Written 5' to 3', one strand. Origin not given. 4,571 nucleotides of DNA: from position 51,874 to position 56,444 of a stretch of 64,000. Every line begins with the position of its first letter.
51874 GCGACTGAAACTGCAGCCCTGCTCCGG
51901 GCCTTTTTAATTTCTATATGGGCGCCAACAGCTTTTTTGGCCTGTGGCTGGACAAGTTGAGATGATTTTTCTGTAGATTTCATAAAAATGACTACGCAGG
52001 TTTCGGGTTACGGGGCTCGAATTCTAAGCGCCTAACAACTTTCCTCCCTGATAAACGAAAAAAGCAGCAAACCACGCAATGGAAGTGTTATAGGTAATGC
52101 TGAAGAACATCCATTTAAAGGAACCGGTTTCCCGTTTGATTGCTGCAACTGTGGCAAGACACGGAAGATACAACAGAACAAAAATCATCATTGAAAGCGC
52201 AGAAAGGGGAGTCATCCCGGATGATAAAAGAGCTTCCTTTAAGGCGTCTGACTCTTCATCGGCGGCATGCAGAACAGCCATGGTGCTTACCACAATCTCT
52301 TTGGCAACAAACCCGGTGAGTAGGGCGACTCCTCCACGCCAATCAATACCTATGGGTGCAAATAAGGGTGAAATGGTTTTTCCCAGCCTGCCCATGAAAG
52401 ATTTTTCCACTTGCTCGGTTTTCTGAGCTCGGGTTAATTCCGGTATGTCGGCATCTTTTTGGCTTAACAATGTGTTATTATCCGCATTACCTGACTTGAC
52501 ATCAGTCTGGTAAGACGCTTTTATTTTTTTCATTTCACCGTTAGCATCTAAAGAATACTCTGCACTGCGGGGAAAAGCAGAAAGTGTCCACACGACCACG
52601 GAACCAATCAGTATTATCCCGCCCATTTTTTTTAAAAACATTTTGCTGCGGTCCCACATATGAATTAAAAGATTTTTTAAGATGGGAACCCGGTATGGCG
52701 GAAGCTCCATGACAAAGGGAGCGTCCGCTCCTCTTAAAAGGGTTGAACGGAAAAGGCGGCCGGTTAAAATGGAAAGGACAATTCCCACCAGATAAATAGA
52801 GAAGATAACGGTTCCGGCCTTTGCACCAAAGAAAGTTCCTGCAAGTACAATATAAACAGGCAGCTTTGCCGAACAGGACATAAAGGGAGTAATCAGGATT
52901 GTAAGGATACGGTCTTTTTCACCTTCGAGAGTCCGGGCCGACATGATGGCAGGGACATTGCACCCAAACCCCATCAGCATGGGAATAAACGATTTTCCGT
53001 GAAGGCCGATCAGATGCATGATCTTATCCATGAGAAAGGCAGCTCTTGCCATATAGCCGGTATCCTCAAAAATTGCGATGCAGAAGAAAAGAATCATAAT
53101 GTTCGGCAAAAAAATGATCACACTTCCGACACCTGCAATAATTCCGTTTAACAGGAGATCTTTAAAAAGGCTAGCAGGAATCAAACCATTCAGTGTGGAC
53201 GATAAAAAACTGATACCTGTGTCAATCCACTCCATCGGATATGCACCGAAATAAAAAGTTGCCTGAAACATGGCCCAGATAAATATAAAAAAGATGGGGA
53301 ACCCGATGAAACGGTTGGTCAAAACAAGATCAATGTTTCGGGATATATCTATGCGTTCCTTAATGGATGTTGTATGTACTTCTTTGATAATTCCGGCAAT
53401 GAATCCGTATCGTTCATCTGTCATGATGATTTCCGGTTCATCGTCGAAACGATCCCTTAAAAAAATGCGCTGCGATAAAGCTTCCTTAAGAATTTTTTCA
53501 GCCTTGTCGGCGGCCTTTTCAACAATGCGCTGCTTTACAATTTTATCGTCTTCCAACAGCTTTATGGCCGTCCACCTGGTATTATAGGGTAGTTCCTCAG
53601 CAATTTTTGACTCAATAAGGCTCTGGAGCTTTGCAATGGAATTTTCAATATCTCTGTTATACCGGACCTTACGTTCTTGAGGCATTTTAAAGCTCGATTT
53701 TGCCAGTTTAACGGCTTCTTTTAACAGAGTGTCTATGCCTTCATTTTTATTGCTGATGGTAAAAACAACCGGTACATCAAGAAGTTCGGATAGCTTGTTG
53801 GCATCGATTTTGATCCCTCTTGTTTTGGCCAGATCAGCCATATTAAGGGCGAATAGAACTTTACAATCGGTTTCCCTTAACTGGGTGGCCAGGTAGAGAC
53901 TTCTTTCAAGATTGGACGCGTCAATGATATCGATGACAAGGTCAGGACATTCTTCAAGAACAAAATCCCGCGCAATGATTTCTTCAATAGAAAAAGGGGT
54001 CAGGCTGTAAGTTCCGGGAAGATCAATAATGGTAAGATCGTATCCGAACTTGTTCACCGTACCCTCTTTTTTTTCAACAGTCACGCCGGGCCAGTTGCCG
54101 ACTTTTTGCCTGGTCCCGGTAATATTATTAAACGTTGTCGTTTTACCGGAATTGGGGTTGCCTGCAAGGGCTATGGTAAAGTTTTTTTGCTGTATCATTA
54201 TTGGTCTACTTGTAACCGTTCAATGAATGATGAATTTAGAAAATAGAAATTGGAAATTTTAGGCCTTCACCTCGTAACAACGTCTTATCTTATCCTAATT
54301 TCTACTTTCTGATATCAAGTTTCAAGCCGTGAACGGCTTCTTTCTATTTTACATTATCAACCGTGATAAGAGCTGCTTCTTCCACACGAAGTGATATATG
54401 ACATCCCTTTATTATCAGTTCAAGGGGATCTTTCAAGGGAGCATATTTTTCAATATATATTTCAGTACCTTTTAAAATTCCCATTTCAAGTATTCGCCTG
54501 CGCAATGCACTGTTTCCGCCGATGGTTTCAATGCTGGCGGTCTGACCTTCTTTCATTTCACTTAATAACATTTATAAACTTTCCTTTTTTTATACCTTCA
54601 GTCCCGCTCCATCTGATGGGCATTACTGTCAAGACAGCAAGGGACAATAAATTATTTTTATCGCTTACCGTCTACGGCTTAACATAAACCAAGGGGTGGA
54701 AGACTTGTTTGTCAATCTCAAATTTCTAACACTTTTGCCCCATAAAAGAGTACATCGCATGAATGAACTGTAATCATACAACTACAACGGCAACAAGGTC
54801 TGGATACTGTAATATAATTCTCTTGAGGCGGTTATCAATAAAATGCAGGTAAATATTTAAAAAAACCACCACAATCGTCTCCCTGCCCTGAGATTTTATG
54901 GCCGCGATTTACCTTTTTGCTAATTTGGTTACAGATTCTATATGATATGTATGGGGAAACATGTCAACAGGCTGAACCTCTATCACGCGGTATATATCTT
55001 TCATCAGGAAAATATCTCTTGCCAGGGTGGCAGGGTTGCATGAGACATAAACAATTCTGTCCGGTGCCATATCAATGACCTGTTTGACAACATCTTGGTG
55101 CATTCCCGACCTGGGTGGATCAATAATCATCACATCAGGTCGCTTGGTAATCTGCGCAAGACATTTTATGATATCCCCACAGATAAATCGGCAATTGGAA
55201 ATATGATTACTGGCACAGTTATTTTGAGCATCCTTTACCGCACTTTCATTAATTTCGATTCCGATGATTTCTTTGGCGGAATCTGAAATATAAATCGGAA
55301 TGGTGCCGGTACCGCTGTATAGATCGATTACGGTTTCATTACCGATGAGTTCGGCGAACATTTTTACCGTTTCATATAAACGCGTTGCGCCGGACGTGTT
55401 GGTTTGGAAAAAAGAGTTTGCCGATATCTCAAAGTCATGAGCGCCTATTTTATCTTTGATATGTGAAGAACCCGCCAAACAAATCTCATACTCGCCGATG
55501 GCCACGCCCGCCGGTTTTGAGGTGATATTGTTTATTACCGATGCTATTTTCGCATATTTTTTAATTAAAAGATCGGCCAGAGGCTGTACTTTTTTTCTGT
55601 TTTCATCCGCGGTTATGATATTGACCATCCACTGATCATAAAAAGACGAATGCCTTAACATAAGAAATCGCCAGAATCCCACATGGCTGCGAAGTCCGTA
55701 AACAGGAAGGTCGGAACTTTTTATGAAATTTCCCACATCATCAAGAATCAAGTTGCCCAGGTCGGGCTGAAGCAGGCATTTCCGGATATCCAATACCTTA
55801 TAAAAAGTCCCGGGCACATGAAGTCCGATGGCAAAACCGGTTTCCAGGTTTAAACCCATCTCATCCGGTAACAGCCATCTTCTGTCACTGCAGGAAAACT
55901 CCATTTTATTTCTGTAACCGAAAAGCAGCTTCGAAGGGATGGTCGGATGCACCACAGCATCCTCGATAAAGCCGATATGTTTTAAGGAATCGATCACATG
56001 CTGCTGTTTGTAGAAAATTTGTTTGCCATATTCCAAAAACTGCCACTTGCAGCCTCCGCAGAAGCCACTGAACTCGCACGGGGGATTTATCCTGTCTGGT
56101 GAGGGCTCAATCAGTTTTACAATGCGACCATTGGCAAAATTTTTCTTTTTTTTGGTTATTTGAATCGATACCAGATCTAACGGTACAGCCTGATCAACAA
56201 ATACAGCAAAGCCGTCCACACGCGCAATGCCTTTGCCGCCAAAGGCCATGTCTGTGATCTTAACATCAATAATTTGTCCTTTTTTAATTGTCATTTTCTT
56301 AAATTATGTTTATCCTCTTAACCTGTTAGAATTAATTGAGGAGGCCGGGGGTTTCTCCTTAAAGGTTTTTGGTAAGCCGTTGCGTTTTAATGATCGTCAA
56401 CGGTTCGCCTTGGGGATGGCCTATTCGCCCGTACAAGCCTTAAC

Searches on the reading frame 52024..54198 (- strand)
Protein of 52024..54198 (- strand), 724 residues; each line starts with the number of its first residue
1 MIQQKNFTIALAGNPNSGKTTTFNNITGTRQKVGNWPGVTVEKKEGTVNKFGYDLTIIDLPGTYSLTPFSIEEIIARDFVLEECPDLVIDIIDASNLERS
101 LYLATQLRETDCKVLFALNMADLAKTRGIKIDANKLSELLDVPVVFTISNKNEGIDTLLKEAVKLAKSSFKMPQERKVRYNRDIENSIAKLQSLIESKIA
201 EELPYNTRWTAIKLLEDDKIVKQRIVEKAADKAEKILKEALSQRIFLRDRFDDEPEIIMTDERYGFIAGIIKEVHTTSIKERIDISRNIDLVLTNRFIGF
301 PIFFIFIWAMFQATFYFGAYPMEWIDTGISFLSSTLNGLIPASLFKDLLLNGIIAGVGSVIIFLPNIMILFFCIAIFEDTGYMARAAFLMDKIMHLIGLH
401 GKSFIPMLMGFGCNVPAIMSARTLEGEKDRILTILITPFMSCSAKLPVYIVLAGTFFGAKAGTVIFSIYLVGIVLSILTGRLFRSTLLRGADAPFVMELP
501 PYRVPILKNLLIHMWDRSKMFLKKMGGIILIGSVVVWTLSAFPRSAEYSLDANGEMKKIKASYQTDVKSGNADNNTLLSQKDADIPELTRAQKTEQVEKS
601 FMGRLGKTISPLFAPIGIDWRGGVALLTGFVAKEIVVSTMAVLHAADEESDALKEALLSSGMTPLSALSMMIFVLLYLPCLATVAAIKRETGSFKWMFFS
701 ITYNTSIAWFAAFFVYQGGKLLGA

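Call 89: search_protein_families(library=pfam, proteins=[window:52024-54198:-], max_evalue=0.001)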
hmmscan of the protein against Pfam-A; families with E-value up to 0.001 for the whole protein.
window:52024-54198:- (724 aa): 6 families
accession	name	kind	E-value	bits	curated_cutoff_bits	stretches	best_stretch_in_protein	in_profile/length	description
PF02421.24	FeoB_N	-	3.6e-63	212.2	27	1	8-161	2-155/156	Ferrous iron transport protein B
PF07670.19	Gate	-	1.6e-47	160.7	29.6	2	361-456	2-104/104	Nucleoside recognition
PF07664.17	FeoB_C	-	1.4e-21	76.3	26.6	1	465-517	1-54/54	Ferrous iron transport protein B C terminus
PF17910.6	FeoB_Cyto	-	1.4e-20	74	23.4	1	180-274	1-88/90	FeoB cytosolic helical domain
PF01926.29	MMR_HSR1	-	8e-19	68.3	21.9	1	8-119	1-112/113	50S ribosome-binding GTPase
PF00009.33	GTP_EFTU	-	3.4e-05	24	26.5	0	34-166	50-186/188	Elongation factor Tu GTP binding domain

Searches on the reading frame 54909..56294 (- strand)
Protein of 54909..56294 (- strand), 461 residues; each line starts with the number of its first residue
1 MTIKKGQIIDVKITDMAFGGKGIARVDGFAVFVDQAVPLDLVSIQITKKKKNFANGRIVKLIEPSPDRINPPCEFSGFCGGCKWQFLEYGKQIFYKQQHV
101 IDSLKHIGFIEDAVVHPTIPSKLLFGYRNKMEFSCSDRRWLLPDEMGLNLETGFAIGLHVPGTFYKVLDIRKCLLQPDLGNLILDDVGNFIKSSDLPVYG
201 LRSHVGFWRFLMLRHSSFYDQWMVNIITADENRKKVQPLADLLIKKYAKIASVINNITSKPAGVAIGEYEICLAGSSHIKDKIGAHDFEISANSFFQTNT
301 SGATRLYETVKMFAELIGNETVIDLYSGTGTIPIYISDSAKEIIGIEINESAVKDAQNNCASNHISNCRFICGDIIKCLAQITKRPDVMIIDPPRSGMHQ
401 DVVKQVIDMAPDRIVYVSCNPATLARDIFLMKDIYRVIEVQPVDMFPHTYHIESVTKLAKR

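Call 89: search_protein_families(library=pfam, proteins=[window:54909-56294:-], max_evalue=0.001)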
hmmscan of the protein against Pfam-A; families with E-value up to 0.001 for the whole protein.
window:54909-56294:- (461 aa): 11 families
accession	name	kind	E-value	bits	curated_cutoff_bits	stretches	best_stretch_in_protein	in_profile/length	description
PF05958.17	tRNA_U5-meth_tr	-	9.8e-23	81.2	23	2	388-460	286-356/357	tRNA (Uracil-5-)-methyltransferase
PF13847.12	Methyltransf_31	-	6.4e-11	42.6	27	1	319-392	4-81/145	Methyltransferase domain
PF01938.26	TRAM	-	2.1e-09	37.5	21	1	5-59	4-61/61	TRAM domain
PF05175.20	MTS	-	1e-07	32.2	23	1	318-412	31-128/170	Methyltransferase small domain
PF03602.21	Cons_hypoth95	-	3.3e-07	30.6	24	1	312-417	35-150/182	Conserved hypothetical protein 95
PF09445.16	Methyltransf_15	-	8.7e-07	29.1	22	1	320-398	2-84/165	RNA cap guanine-N2 methyltransferase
PF02475.24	TRM5-TYW2_MTfase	-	4.2e-06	27.2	28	1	308-378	26-99/164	TRM5/TYW2 methyltransferase domain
PF13649.12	Methyltransf_25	-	8.4e-06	26.8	27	1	322-382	1-61/97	Methyltransferase domain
PF06325.19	PrmA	-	0.00022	21.3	22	1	318-370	161-213/296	Ribosomal protein L11 methyltransferase (PrmA)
PF02390.23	Methyltransf_4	-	0.00031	20.7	24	1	321-382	4-67/173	Putative methyltransferase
PF01555.25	N6_N4_Mtase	-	0.00037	20.9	26.7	1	319-357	182-220/221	DNA methylase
